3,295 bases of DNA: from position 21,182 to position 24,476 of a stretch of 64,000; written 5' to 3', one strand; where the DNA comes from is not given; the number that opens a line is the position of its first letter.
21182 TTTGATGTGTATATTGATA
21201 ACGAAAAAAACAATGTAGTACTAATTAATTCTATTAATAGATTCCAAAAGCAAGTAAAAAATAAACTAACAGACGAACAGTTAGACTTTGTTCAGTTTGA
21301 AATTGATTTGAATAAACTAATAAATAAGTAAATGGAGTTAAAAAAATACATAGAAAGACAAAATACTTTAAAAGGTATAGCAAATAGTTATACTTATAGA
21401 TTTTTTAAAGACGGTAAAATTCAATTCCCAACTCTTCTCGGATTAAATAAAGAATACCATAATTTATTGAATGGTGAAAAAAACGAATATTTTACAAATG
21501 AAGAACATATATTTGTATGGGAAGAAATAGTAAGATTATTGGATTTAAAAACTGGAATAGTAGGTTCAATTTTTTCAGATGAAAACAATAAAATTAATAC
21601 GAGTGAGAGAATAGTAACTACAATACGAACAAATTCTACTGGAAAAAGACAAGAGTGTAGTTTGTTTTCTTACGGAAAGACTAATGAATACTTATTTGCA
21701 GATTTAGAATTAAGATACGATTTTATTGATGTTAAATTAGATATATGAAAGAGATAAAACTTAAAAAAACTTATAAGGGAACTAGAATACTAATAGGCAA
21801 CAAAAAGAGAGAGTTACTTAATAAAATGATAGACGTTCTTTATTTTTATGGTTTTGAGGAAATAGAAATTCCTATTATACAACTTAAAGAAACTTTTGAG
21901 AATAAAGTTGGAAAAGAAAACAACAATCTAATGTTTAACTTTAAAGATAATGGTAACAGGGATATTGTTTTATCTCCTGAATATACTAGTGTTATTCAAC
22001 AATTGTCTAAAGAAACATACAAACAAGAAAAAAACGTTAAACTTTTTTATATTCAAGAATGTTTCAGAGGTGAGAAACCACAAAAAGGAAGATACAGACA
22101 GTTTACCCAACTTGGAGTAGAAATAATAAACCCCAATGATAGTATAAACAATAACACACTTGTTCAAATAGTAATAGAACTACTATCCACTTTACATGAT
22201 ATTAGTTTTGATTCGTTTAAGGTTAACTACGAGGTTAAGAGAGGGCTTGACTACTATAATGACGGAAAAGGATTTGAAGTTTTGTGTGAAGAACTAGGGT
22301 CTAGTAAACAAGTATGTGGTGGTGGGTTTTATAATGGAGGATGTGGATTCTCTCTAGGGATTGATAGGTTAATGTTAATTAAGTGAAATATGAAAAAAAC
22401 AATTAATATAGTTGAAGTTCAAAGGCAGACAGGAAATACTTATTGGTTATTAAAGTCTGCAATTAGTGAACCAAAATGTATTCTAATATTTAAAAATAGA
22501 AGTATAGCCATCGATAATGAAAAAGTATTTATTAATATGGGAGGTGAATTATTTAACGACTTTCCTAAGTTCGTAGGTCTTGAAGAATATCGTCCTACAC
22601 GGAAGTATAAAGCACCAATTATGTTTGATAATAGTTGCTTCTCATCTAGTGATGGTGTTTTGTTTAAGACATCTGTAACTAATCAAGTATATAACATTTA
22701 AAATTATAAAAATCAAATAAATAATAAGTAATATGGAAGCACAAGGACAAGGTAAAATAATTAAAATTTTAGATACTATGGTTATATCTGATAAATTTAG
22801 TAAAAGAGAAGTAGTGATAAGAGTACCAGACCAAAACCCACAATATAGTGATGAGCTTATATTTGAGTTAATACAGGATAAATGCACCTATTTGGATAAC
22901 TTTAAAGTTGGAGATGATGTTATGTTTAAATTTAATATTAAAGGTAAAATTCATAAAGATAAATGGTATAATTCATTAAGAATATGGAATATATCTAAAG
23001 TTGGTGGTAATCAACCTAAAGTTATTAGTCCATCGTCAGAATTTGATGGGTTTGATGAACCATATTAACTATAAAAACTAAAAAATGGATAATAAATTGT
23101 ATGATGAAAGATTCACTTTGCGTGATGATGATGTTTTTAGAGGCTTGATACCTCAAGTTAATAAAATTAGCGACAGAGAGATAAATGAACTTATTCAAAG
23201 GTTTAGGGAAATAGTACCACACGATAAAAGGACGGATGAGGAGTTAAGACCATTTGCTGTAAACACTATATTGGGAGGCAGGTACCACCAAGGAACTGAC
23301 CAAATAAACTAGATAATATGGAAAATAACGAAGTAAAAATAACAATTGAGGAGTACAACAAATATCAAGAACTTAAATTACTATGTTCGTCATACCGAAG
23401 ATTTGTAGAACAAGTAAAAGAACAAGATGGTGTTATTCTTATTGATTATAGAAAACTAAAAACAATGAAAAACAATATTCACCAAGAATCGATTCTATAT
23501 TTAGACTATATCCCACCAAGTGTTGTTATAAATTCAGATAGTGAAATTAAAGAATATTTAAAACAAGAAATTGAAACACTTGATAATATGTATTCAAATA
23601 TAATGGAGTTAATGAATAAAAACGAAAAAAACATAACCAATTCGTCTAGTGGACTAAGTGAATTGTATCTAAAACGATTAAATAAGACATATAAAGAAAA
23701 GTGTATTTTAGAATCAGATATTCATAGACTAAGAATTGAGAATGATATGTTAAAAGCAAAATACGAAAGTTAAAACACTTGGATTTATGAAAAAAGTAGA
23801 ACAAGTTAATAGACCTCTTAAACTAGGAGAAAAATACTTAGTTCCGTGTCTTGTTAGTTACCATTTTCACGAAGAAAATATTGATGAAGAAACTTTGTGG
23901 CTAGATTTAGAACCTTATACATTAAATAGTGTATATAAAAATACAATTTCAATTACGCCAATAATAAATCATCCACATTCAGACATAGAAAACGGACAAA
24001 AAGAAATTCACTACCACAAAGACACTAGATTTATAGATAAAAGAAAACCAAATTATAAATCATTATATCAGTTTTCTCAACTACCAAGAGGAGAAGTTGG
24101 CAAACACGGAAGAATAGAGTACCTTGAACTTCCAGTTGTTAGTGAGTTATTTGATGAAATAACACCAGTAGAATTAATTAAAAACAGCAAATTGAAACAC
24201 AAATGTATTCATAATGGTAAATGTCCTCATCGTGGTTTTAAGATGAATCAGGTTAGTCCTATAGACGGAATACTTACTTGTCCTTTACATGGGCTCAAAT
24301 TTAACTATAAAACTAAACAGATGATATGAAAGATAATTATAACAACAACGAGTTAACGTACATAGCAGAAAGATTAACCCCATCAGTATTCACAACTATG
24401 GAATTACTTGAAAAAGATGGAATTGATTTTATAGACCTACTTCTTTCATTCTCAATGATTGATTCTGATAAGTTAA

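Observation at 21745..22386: Naturally minimised histidyl-tRNA synthetase: catalytic core only, all key residues kept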

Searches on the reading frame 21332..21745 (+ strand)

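Call 24: search_protein_families(library=pfam, proteins=[window:21332-21745:+], max_evalue=0.01)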
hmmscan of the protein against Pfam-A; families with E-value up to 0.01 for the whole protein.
window:21332-21745:+ (138 aa): 1 family
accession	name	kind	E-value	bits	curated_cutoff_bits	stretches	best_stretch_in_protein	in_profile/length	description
PF17385.8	LBP_M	-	0.00089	19.3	25.2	1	3-107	90-192/221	Lacto-N-biose phosphorylase central domain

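Call 82: search_protein_families(library=padloc, proteins=[window:21332-21745:+], max_evalue=0.01)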
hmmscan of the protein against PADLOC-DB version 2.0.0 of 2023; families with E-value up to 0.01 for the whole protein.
window:21332-21745:+ (138 aa): 0 families

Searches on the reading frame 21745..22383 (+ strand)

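Call 4: search_protein_families(library=pfam, proteins=[window:21745-22383:+], max_evalue=1)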
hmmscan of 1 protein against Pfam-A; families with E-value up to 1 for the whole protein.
window:21745-22383:+ (213 aa): 5 families
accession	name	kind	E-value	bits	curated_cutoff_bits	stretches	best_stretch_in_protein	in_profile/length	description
PF13393.11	tRNA-synt_His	-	2e-21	77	25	1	20-150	12-141/308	Histidyl-tRNA synthetase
PF00587.30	tRNA-synt_2b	-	8.4e-11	42.7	29.3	1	64-191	1-132/179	tRNA synthetase class II core domain (G, H, P, S and T)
PF00152.25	tRNA-synt_2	-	3.6e-06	26.7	25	1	21-150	25-140/308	tRNA synthetases class II (D, K and N)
PF01409.25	tRNA-synt_2d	-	0.00018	21.5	19.8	1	23-155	21-158/246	tRNA synthetases class II core domain (F)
PF09382.16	RQC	-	0.14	12.5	23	1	80-123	7-50/114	RQC domain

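Call 5: search_protein_families(library=ncbifam, proteins=[window:21745-22383:+], max_evalue=1)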
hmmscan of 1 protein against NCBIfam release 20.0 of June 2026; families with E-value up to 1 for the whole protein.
window:21745-22383:+ (213 aa): 31 families (the best 25 are shown)
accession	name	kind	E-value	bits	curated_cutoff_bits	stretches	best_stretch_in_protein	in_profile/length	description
TIGR00442.1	hisS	equivalog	7.8e-44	150.3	286.75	2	20-150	16-150/406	histidine--tRNA ligase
TIGR00443.1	hisZ_biosyn_reg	equivalog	2e-25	89.5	271.65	2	20-150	10-140/314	ATP phosphoribosyltransferase regulatory subunit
NF008941.0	PRK12292.2-4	equivalog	8.1e-14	51.3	447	1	19-160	22-160/393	ATP phosphoribosyltransferase regulatory subunit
NF008945.0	PRK12292.3-3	equivalog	2.1e-12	46.9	409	1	12-147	5-139/368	ATP phosphoribosyltransferase regulatory subunit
NF008953.0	PRK12295.1-6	equivalog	4.9e-12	45.5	384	1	22-136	13-124/384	ATP phosphoribosyltransferase regulatory subunit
NF008936.0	PRK12292.1-3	equivalog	1.1e-10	40.9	492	1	21-161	22-160/406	ATP phosphoribosyltransferase regulatory subunit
NF008938.0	PRK12292.1-6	equivalog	1.5e-10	40.6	833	1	26-161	28-159/420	ATP phosphoribosyltransferase regulatory subunit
NF009085.0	PRK12420.1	equivalog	2.2e-10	40.5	540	1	8-150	5-152/426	histidine--tRNA ligase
NF008942.0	PRK12292.2-5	equivalog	7.6e-10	38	643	1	23-161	28-165/434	ATP phosphoribosyltransferase regulatory subunit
NF008946.0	PRK12293.1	equivalog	1.9e-09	37.5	224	1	20-151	21-140/282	ATP phosphoribosyltransferase regulatory subunit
NF008944.0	PRK12292.3-2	equivalog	3.4e-08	33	374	1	20-149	29-157/341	ATP phosphoribosyltransferase regulatory subunit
NF008950.0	PRK12295.1-3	equivalog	1.1e-06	28.2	492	2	32-133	24-121/387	ATP phosphoribosyltransferase regulatory subunit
NF008943.0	PRK12292.3-1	equivalog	1.4e-06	27.7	690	1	21-145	40-162/403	ATP phosphoribosyltransferase regulatory subunit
NF008949.0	PRK12295.1-2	equivalog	5.4e-06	25.9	420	2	39-135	26-120/379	ATP phosphoribosyltransferase regulatory subunit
TIGR00468.1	pheS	equivalog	8e-06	25.3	237.45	1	28-151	119-232/324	phenylalanine--tRNA ligase subunit alpha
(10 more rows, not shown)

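Call 6: search_protein_families(library=phrogs, proteins=[window:21745-22383:+], max_evalue=1)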
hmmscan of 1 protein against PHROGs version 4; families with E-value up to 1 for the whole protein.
window:21745-22383:+ (213 aa): 3 families
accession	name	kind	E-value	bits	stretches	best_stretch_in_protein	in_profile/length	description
phrog_4806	-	DNA, RNA and nucleotide metabolism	1.4e-05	26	1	23-173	8-151/190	histidyl tRNA synthetase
phrog_19509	-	unknown function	0.09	12.1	1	99-158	212-272/588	-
phrog_27335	-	unknown function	0.24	11.8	1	143-178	71-110/271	-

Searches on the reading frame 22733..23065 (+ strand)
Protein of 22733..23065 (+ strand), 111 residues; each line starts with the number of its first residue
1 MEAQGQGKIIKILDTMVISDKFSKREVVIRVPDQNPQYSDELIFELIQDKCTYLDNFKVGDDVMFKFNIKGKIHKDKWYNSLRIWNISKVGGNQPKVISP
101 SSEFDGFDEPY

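Call 24: search_protein_families(library=pfam, proteins=[window:22733-23065:+], max_evalue=0.01)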
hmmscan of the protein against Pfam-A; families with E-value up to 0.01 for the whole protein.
window:22733-23065:+ (111 aa): 1 family
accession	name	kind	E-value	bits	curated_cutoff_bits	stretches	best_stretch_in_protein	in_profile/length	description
PF11325.14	DUF3127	-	6.2e-22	78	27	1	6-87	3-84/85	Domain of unknown function (DUF3127)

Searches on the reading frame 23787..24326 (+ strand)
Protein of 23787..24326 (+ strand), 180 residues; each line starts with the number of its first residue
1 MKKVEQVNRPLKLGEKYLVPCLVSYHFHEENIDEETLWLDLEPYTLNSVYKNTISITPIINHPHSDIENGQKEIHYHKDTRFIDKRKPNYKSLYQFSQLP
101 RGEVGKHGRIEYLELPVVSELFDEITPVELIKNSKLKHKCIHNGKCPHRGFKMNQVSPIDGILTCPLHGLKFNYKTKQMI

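Call 24: search_protein_families(library=pfam, proteins=[window:23787-24326:+], max_evalue=0.01)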
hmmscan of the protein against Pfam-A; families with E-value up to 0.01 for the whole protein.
window:23787-24326:+ (180 aa): 1 family
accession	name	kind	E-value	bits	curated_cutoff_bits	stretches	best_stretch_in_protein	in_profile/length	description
PF00355.32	Rieske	-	6.9e-06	26.3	20.3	1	127-175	25-71/88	Rieske [2Fe-2S] domain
